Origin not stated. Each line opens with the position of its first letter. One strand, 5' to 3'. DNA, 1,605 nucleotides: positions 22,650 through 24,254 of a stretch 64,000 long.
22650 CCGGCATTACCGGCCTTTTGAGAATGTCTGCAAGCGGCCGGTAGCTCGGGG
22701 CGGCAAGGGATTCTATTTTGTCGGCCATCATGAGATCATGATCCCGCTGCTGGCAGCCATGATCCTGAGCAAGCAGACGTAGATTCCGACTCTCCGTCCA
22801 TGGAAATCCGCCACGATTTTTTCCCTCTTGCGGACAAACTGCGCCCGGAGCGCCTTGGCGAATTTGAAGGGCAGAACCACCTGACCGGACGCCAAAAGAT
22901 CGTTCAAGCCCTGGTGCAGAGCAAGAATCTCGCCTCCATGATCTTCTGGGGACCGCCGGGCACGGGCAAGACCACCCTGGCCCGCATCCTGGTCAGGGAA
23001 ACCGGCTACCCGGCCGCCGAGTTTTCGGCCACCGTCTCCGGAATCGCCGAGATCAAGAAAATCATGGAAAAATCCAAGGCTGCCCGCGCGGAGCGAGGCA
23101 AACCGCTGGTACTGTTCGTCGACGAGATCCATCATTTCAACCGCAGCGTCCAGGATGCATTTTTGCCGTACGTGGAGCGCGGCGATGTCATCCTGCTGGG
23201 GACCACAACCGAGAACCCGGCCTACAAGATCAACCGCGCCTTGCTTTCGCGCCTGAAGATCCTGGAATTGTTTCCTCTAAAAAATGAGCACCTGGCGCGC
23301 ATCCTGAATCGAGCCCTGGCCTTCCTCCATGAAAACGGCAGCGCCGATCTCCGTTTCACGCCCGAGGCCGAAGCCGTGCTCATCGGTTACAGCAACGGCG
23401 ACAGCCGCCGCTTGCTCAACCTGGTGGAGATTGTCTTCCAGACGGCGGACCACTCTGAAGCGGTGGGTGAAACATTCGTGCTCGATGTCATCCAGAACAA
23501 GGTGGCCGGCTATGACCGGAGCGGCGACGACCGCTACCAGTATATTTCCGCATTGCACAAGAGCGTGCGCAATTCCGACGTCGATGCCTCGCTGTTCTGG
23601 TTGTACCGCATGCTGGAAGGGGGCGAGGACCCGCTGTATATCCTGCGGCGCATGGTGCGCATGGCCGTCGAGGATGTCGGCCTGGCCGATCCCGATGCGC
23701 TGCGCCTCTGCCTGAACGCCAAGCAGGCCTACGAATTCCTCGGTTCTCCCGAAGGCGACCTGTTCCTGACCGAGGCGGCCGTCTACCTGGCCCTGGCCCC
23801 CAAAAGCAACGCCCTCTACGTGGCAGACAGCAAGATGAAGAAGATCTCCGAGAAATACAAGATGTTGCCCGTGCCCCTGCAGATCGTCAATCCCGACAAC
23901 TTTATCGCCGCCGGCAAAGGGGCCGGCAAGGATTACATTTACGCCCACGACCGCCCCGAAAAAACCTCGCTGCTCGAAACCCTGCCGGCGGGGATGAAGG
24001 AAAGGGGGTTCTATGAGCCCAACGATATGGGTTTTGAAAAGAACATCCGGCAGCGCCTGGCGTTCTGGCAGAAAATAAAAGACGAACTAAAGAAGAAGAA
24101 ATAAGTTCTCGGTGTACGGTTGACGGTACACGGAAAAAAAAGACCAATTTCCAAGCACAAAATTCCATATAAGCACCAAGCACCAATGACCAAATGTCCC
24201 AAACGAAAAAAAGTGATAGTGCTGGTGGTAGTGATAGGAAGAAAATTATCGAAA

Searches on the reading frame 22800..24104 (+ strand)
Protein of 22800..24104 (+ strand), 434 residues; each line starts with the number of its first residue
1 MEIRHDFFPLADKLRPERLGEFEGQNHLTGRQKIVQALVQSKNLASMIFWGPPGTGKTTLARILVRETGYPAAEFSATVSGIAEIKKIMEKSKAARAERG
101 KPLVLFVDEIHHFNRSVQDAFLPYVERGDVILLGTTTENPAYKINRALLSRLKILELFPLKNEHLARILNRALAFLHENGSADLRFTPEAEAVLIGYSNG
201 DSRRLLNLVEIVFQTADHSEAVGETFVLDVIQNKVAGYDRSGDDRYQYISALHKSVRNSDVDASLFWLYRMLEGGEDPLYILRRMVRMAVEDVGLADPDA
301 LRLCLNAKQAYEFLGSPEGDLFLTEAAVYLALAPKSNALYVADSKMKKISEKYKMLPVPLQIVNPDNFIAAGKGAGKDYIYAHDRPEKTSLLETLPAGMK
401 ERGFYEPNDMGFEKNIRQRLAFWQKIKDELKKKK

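Call 43: search_protein_families(library=ncbifam, proteins=[window:22800-24104:+], max_evalue=0.00001)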
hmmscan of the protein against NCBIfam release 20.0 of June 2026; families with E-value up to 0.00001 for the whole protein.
window:22800-24104:+ (434 aa): 28 families (the best 25 are shown)
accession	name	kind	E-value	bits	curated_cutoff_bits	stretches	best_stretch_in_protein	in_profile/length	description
NF009881.0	PRK13341.1-2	equivalog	1e-105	354.3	651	1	9-421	17-432/736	AAA family ATPase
NF009883.0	PRK13341.1-4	equivalog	8.2e-96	321.5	668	1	6-421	17-435/729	AAA family ATPase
NF009880.0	PRK13341.1-1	equivalog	1.2e-88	298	891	1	9-421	7-403/599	AAA family ATPase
NF009882.0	PRK13341.1-3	equivalog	5.6e-81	272.7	1197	1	8-419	18-432/734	AAA family ATPase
NF011289.0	PRK14700.1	equivalog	1.4e-61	208.3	570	1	122-428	1-299/300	recombination factor protein RarA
TIGR02397.1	dnaX_nterm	equivalog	5.5e-15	55.5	250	1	10-65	4-57/355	DNA polymerase III subunit gamma/tau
NF000868.0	PRK00080.1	equivalog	3.8e-14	52.3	282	1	12-128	17-129/330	Holliday junction branch migration DNA helicase RuvB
NF011523.0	PRK14962.1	equivalog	4e-13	49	576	1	12-66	6-58/474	DNA polymerase III subunits gamma and tau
NF001679.0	PRK00440.1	equivalog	8.1e-13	48.1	303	1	11-230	9-223/322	replication factor C small subunit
TIGR00635.1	ruvB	equivalog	2.5e-10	39.9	299.05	1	18-127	2-107/305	Holliday junction branch migration DNA helicase RuvB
NF004046.1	PRK05563.1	equivalog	3e-10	39.6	400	0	13-66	8-59/567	DNA polymerase III subunit gamma/tau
NF003226.0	PRK04195.1-1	equivalog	1e-09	37.9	588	1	13-212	7-207/405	replication factor C large subunit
NF004549.0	PRK05896.1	equivalog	3.5e-09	35.9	578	0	12-65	8-59/642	DNA polymerase III subunits gamma and tau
NF003229.0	PRK04195.1-5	equivalog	5.2e-09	35.3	280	1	8-262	5-262/413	replication factor C large subunit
NF011531.0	PRK14971.1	equivalog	8.5e-09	34.8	685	0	10-66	7-61/614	DNA polymerase III subunit gamma/tau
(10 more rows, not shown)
